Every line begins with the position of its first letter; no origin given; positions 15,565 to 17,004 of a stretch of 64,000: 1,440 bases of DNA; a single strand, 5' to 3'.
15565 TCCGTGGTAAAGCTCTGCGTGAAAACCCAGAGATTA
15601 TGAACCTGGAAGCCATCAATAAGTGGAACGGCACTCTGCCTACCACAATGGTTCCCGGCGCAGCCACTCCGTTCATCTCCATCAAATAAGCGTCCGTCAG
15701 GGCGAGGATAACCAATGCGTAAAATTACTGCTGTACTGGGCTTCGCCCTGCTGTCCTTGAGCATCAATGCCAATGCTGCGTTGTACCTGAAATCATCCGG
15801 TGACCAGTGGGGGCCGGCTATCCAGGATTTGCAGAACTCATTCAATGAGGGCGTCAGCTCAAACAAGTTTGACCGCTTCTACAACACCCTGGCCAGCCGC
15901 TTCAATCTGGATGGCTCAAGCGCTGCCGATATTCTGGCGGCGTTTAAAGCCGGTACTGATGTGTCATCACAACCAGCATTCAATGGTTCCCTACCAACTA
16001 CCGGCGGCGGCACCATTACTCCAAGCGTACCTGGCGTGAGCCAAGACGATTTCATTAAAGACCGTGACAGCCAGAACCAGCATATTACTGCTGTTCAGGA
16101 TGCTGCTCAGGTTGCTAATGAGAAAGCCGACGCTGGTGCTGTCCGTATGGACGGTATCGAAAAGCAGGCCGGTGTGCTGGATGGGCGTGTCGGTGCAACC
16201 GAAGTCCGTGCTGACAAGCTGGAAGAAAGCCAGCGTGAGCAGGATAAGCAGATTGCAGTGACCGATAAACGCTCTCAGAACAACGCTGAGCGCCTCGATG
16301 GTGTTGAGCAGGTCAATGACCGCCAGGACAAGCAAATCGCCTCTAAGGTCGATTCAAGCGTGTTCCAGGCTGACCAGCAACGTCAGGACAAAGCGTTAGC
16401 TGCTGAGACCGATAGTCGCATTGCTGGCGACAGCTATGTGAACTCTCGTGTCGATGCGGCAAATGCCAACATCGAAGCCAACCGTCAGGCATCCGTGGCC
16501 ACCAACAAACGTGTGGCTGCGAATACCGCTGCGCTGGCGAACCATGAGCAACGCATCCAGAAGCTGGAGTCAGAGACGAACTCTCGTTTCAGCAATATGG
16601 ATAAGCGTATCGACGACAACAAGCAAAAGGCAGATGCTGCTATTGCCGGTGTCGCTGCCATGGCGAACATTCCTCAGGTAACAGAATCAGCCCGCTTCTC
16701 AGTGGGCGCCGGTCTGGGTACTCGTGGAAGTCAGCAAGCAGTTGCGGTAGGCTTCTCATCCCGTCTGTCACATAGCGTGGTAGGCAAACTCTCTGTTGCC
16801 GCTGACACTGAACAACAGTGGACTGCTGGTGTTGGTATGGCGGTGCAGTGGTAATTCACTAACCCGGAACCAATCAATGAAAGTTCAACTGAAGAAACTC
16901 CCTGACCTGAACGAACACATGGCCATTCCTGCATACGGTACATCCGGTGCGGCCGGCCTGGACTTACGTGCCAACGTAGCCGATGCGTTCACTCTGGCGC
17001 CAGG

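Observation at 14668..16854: Phage-encoded envelope cassette: 2-TM protein, SPFH/band-7 lipoprotein and YadA-anchor trimeric-autotransporter-like outer-membrane protein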

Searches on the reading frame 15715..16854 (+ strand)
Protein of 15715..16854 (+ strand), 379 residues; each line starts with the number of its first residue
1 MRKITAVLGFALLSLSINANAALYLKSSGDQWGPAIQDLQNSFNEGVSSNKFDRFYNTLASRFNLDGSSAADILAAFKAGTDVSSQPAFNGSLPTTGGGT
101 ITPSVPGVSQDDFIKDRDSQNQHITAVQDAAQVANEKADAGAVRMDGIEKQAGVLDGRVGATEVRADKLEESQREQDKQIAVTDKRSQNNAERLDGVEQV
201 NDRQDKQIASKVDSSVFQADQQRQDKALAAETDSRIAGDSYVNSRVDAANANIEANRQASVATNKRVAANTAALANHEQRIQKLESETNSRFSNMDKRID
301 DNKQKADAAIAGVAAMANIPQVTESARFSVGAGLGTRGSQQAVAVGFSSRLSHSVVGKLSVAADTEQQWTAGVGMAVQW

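Call 3: search_protein_families(library=pfam, proteins=[window:15715-16854:+], max_evalue=1)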
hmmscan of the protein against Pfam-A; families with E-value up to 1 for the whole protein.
window:15715-16854:+ (379 aa): 5 families
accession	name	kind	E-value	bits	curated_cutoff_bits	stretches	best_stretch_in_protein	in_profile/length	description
PF03895.21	YadA_anchor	-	6.1e-13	49.1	22.7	1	320-379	1-60/60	YadA-like membrane anchor domain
PF19655.4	DUF6158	-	0.017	15.5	26.8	1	270-294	31-55/66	Family of unknown function (DUF6158)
PF07195.17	FliD_C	-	0.07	13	25.4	1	216-301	157-233/236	Flagellar hook-associated protein 2 C-terminus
PF22216.1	Sas-6_C_CC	-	0.075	13.7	27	1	269-304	14-49/57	Spindle assembly abnormal protein 6 homolog, C-terminal coiled coil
PF13863.11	DUF4200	-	0.36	11.6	29.7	1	262-310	17-65/119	Domain of unknown function (DUF4200)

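Call 4: search_protein_families(library=phrogs, proteins=[window:15715-16854:+], max_evalue=0.01)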
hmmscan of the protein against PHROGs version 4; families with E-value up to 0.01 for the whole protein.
window:15715-16854:+ (379 aa): 4 families
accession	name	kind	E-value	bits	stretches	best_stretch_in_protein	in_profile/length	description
phrog_17426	-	tail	5.1e-145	485.4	2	1-215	1-250/492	adhesin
phrog_26246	-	tail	2.6e-30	106.7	1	262-379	212-329/329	tail protein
phrog_8062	-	unknown function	1.1e-22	82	1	173-379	29-209/209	-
phrog_10464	-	unknown function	6.2e-11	42.8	1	259-379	379-492/492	-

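Call 6: search_dna_similar(query=window:15715-16854:+, collection=phages, mode=protein, max_rows=60, rows=spread)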
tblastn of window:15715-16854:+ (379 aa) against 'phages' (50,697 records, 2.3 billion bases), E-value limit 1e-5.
Records with a match: 70; places in all: 72; records where one place covers at least 80% of the query: 12.
Best place of each record, by identity: >=99% 2; 95-99% 1; 60-80% 4; <60% 63.
By first word of the organism name: Salmonella 20; Escherichia 14; Erwinia 13; Pantoea 6; Yersinia 6; Shigella 2; Cronobacter 2; Enterobacter 1; Xanthomonas 1; Bacteriophage 1; and 4 more.
By host as written in the record: - 9; Escherichia coli 7; Erwinia amylovora 4; Salmonella enterica 4; Escherichia coli (multidrug-resistant) 3; Erwinia amylovora 1/79Sm 2; Pantoea agglomerans BSL 2; Pantoea agglomerans 2; and 31 more.
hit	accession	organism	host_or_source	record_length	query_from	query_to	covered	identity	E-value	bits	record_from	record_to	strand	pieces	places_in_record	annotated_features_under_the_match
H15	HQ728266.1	Erwinia phage vB_EamP-S6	Erwinia amylovora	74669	1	379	100%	100.0%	0e+0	703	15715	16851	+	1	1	adhesin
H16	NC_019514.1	Erwinia phage vB_EamP-S6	Erwinia amylovora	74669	1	379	100%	100.0%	0e+0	703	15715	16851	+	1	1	adhesin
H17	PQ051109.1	Erwinia phage Fifi011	Erwinia amylovora YBK14808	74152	1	379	100%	96.0%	0e+0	677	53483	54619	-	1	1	adhesin | dUTP diphosphatase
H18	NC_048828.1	Erwinia phage Hena1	Erwinia amylovora 1/79Sm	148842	25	379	94%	58.2%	2e-71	389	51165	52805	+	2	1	adhesin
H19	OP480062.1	Erwinia phage pEa_SNUABM_55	Erwinia amylovora TS3128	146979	120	379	69%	69.2%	1e-91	306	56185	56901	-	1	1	hypothetical protein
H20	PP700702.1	Erwinia phage MIF8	Erwinia sp. TAC1.XII.93.8 (de Vries et ...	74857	120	379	69%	66.5%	8e-90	301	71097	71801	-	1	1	hypothetical protein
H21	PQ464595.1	Erwinia phage Kaldavass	Erwinia aphidicola W09_2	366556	25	379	91%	43.9%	4e-26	259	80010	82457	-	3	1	adhesin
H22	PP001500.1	Salmonella phage SP-9-14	Salmonella enterica subsp. enterica ...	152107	1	379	100%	38.4%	9e-48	179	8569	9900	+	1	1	hypothetical protein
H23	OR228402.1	Salmonella phage SW16-7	Salmonella enterica subsp. enterica ...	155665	1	379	100%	38.4%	9e-48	179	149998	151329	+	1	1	recognition of host receptor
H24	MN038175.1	Pantoea phage Phynn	Panteoa sp. Environmental Isolate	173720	93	379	76%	44.8%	1e-56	205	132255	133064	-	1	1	206: adhesin protein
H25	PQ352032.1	Enterobacter phage phiT5282EW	Enterobacter sp.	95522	78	379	80%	41.1%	1e-41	161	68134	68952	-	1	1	hypothetical protein (x2)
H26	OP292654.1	Xanthomonas phage XbC2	Xanthomonas vesicatoria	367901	1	379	93%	35.0%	6e-27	179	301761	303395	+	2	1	adhesin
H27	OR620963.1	Yersinia phage fHe-Yen8-01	Yersinia enterocolitica serotype O:8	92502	119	379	69%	47.1%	2e-53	196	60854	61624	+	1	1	receptor binding protein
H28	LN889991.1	Bacteriophage 15G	-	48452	139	379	64%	48.1%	2e-47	179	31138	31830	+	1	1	record has no annotation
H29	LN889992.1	Pseudomonas phage 15b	-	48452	139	379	64%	48.1%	2e-47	179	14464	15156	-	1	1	record has no annotation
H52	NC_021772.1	Salmonella phage FSL SP-058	Salmonella enterica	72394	266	379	30%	50.9%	5e-19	95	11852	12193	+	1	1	tail protein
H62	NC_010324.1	Escherichia phage phiEco32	Escherichia coli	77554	269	379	29%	43.2%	2e-13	77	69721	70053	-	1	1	tail protein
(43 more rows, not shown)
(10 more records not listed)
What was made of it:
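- Relatives are annotated as tail protein, tail fibre or receptor-binding protein (call 6).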

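Call 19: search_protein_families(library=padloc, proteins=[window:15715-16854:+], max_evalue=0.01)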
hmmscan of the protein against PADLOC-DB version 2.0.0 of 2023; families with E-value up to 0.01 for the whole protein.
window:15715-16854:+ (379 aa): 1 family
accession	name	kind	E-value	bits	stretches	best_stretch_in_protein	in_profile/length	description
PDLC00581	JetC3|JetC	-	0.005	12.7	1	111-302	736-927/1473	DUF3584 domain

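Call 20: search_protein_families(library=ncbifam, proteins=[window:15715-16854:+], max_evalue=0.01)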
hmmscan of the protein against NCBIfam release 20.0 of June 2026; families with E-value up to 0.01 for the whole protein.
window:15715-16854:+ (379 aa): 5 families
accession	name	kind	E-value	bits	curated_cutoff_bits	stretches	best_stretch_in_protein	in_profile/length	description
NF040983.1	BimA_second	exception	7.5e-06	25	600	1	270-379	273-381/381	trimeric autotransporter actin-nucleating factor BimA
NF033870.1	VOMP_auto_Cterm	subfamily_domain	0.00014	21.3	500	1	276-377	243-344/347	Vomp family autotransporter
NF040984.1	BimA_first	exception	0.00017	20.7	800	1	229-379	367-517/517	trimeric autotransporter actin-nucleating factor BimA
NF033478.1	YadA_autotrans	exception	0.0017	17.4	750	1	229-363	315-443/459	trimeric autotransporter adhesin YadA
TIGR02168.1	SMC_prok_B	equivalog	0.0021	15.9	567.35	1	117-311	248-442/1181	chromosome segregation protein SMC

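Call 23: search_solved_structures(query=window:15715-16854:+, max_evalue=0.01, show_alignments=2)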
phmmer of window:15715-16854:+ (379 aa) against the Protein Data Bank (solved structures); distinct sequences matched with E-value up to 0.01: 2.
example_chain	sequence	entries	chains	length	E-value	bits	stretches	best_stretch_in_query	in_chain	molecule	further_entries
2lme_A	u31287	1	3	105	0.00035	23.2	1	290-364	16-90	Adhesin yadA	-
9vnj_A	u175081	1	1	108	0.0011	21.6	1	280-362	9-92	Trimeric autotransporter adhesin AtaA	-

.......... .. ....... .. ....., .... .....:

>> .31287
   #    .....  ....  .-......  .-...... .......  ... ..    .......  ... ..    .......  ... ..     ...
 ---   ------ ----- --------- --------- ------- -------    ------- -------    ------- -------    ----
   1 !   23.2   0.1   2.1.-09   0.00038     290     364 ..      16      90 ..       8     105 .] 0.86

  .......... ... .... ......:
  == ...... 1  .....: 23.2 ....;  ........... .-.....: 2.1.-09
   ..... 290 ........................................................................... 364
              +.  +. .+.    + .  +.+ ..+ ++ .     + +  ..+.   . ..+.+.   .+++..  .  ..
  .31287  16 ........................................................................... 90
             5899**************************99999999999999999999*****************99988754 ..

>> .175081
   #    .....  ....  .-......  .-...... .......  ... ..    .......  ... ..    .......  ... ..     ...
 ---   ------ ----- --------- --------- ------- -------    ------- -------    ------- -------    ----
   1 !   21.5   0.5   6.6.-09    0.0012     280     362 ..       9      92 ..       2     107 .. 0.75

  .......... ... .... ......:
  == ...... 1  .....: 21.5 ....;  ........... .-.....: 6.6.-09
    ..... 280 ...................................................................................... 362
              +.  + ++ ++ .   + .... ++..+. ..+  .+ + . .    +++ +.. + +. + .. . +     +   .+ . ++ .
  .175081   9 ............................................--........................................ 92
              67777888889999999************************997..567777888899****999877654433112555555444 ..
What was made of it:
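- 16672..16854 (+): gp046 YadA-type membrane anchor (residues 320-379, four beta-strands, terminal Trp) plus the stop codon. Pfam PF03895 E=6.1e-13, profile positions 1-60 of 60 (call 3). phmmer to YadA 2lme and AtaA 9vnj (call 23).
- On Trimeric autotransporter adhesin (type Vc): 49.1 bits against a cutoff of 22.7, E=6.1e-13, profile positions 1-60 of 60 at residues 320-379 (call 3). phmmer hits to the YadA 2lme and AtaA 9vnj anchors (call 23).
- Closest known: Trimeric autotransporter adhesins. Different: No detectable sequence similarity to the EibD passenger (call 23).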

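Call 24: get_annotated_region(hit=H52, flank=4000)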
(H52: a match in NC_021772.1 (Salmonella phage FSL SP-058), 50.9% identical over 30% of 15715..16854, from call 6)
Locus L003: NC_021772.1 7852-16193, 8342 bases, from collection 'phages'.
description: Salmonella phage FSL SP-058, complete genome.
organism: Salmonella phage FSL SP-058 (NCBI taxid 1173761)
taxonomy: Viruses; Duplodnaviria; Heunggongvirae; Uroviricota; Caudoviricetes; Schitoviridae; Humphriesvirinae; Ithacavirus; Ithacavirus SP058
host: Salmonella enterica; source: -; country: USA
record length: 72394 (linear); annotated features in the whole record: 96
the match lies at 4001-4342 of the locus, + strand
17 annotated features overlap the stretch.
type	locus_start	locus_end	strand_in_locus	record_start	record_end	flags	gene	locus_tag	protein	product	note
CDS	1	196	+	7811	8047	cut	-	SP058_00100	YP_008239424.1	hypothetical protein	-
CDS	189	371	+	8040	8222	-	-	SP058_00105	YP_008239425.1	hypothetical protein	-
CDS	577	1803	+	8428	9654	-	-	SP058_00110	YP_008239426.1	RNA polymerase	COG5108 Mitochondrial DNA-directed RNA polymerase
CDS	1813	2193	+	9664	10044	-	-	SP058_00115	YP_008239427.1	hypothetical protein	-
CDS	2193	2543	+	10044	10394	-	-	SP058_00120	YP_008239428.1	hypothetical protein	-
CDS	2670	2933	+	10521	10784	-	-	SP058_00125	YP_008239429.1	hypothetical protein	-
CDS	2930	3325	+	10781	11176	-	-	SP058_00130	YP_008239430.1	hypothetical protein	COG0341 Preprotein translocase subunit SecF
CDS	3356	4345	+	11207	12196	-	-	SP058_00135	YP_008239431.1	tail protein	COG5295 Autotransporter adhesin; Gp11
CDS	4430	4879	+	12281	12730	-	-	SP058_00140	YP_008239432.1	dUTPase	COG0756 dUTPase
CDS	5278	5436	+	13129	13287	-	-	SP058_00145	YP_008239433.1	hypothetical protein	-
CDS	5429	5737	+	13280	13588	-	-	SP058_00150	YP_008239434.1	replication initiation protein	gp45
CDS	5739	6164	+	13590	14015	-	-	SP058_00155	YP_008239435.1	hypothetical protein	-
CDS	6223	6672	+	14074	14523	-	-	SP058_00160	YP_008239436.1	tellurite resistance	COG3793 Tellurite resistance protein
CDS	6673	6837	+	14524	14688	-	-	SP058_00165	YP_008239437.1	TciB-like inhibition of cell division or resistance to colicin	-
CDS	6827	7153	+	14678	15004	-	-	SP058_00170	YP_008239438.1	hypothetical protein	-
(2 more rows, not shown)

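Call 25: get_annotated_region(hit=H20, flank=4000)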
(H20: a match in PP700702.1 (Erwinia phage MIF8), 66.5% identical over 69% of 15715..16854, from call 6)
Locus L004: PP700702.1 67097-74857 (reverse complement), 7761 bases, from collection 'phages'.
description: Erwinia phage MIF8, complete genome.
organism: Erwinia phage MIF8 (NCBI taxid 3141526)
taxonomy: Viruses; Duplodnaviria; Heunggongvirae; Uroviricota; Caudoviricetes; Schitoviridae; Efbeekayvirus
host: Erwinia sp. TAC1.XII.93.8 (de Vries et al. 2001); source: dung; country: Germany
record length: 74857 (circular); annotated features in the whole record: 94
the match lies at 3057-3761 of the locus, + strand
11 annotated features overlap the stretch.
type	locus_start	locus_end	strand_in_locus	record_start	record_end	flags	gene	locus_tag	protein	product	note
CDS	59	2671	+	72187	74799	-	-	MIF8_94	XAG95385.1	DNA polymerase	MIF8_gp94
CDS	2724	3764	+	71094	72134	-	-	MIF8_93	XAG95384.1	hypothetical protein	MIF8_gp93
CDS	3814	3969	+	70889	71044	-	-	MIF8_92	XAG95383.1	hypothetical protein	MIF8_gp92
CDS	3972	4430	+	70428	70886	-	-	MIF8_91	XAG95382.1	hypothetical protein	MIF8_gp91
CDS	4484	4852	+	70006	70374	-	-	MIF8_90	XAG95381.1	hypothetical protein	MIF8_gp90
CDS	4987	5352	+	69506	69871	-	-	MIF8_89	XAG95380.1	hypothetical protein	MIF8_gp89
CDS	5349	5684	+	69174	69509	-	-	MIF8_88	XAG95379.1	hypothetical protein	MIF8_gp88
CDS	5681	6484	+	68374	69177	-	-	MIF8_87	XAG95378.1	DNA methyltransferase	MIF8_gp87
CDS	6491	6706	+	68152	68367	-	-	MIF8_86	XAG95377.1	hypothetical protein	MIF8_gp86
CDS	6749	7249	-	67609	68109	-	-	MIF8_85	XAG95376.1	hypothetical protein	MIF8_gp85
CDS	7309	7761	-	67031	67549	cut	-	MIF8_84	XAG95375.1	hypothetical protein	MIF8_gp84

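Call 26: get_annotated_region(hit=H62, flank=4000)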
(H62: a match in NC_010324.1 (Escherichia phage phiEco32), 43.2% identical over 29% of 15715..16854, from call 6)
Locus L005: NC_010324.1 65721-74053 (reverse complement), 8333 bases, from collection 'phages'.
description: Escherichia phage phiEco32, complete genome.
organism: Escherichia phage phiEco32 (NCBI taxid 2679905)
taxonomy: Viruses; Duplodnaviria; Heunggongvirae; Uroviricota; Caudoviricetes; Gordonclarkvirinae; Kuravirus; Kuravirus phiEco32
host: Escherichia coli; source: -; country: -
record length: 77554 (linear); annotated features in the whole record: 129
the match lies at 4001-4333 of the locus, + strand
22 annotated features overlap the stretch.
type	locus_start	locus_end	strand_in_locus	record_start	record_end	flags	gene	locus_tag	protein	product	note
CDS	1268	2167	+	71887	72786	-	-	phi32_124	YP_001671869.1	hypothetical protein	-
CDS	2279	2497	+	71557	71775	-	-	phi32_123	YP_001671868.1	hypothetical protein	-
CDS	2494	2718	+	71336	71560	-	-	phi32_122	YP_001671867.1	hypothetical protein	-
CDS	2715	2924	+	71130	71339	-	-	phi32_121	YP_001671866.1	hypothetical protein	-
CDS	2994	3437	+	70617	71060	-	-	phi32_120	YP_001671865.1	hypothetical protein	-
CDS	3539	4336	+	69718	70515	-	-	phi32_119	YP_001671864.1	tail protein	-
CDS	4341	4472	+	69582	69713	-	-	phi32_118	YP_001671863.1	hypothetical protein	-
CDS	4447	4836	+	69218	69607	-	-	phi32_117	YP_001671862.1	hypothetical protein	-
CDS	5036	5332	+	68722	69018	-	-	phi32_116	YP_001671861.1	DNA helicase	-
CDS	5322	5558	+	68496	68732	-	-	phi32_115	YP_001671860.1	hypothetical protein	-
CDS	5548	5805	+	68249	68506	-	-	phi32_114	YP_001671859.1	hypothetical protein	-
CDS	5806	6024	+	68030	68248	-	-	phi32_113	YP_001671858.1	hypothetical protein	-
CDS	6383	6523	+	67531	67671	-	-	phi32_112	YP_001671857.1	hypothetical protein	-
CDS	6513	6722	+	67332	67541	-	-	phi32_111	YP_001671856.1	hypothetical protein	-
CDS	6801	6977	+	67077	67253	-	-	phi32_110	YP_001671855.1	hypothetical protein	-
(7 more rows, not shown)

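Call 27: get_annotated_region(hit=H18, flank=4000)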
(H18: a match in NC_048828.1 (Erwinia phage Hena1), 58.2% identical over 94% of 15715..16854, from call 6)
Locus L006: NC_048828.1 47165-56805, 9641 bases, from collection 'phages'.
description: Erwinia phage Hena1, complete genome.
organism: Erwinia phage Hena1 (NCBI taxid 2678601)
taxonomy: Viruses; Duplodnaviria; Heunggongvirae; Uroviricota; Caudoviricetes; Vequintavirinae; Henunavirus; Henunavirus hena1
host: Erwinia amylovora 1/79Sm; source: garden's soil; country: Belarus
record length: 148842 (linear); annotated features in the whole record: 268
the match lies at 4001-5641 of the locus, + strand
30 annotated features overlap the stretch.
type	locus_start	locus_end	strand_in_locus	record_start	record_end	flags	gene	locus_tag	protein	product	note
CDS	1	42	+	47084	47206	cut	-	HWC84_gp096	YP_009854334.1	hypothetical protein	-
tRNA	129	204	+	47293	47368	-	-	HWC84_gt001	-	tRNA-Met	-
CDS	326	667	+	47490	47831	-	-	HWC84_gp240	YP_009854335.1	hypothetical protein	-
tRNA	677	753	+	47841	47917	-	-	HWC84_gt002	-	tRNA-Lys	-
CDS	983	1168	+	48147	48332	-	-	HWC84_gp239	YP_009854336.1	hypothetical protein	-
CDS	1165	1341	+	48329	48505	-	-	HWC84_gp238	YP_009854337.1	membrane protein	-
CDS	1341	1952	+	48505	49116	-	-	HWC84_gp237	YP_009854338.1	hypothetical protein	-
CDS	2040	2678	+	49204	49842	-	-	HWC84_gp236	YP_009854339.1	tail fiber protein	-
tRNA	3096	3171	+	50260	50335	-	-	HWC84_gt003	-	tRNA-Thr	-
tRNA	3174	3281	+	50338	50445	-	-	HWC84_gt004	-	tRNA-TERM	tRNA-sup(tca)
tRNA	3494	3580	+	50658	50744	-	-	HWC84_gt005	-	tRNA-Leu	-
tRNA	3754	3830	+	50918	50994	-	-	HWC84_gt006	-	tRNA-Arg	-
CDS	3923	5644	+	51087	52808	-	-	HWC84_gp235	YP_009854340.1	adhesin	-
tRNA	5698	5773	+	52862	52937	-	-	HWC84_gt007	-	tRNA-Cys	-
CDS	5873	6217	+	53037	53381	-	-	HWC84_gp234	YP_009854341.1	hypothetical protein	-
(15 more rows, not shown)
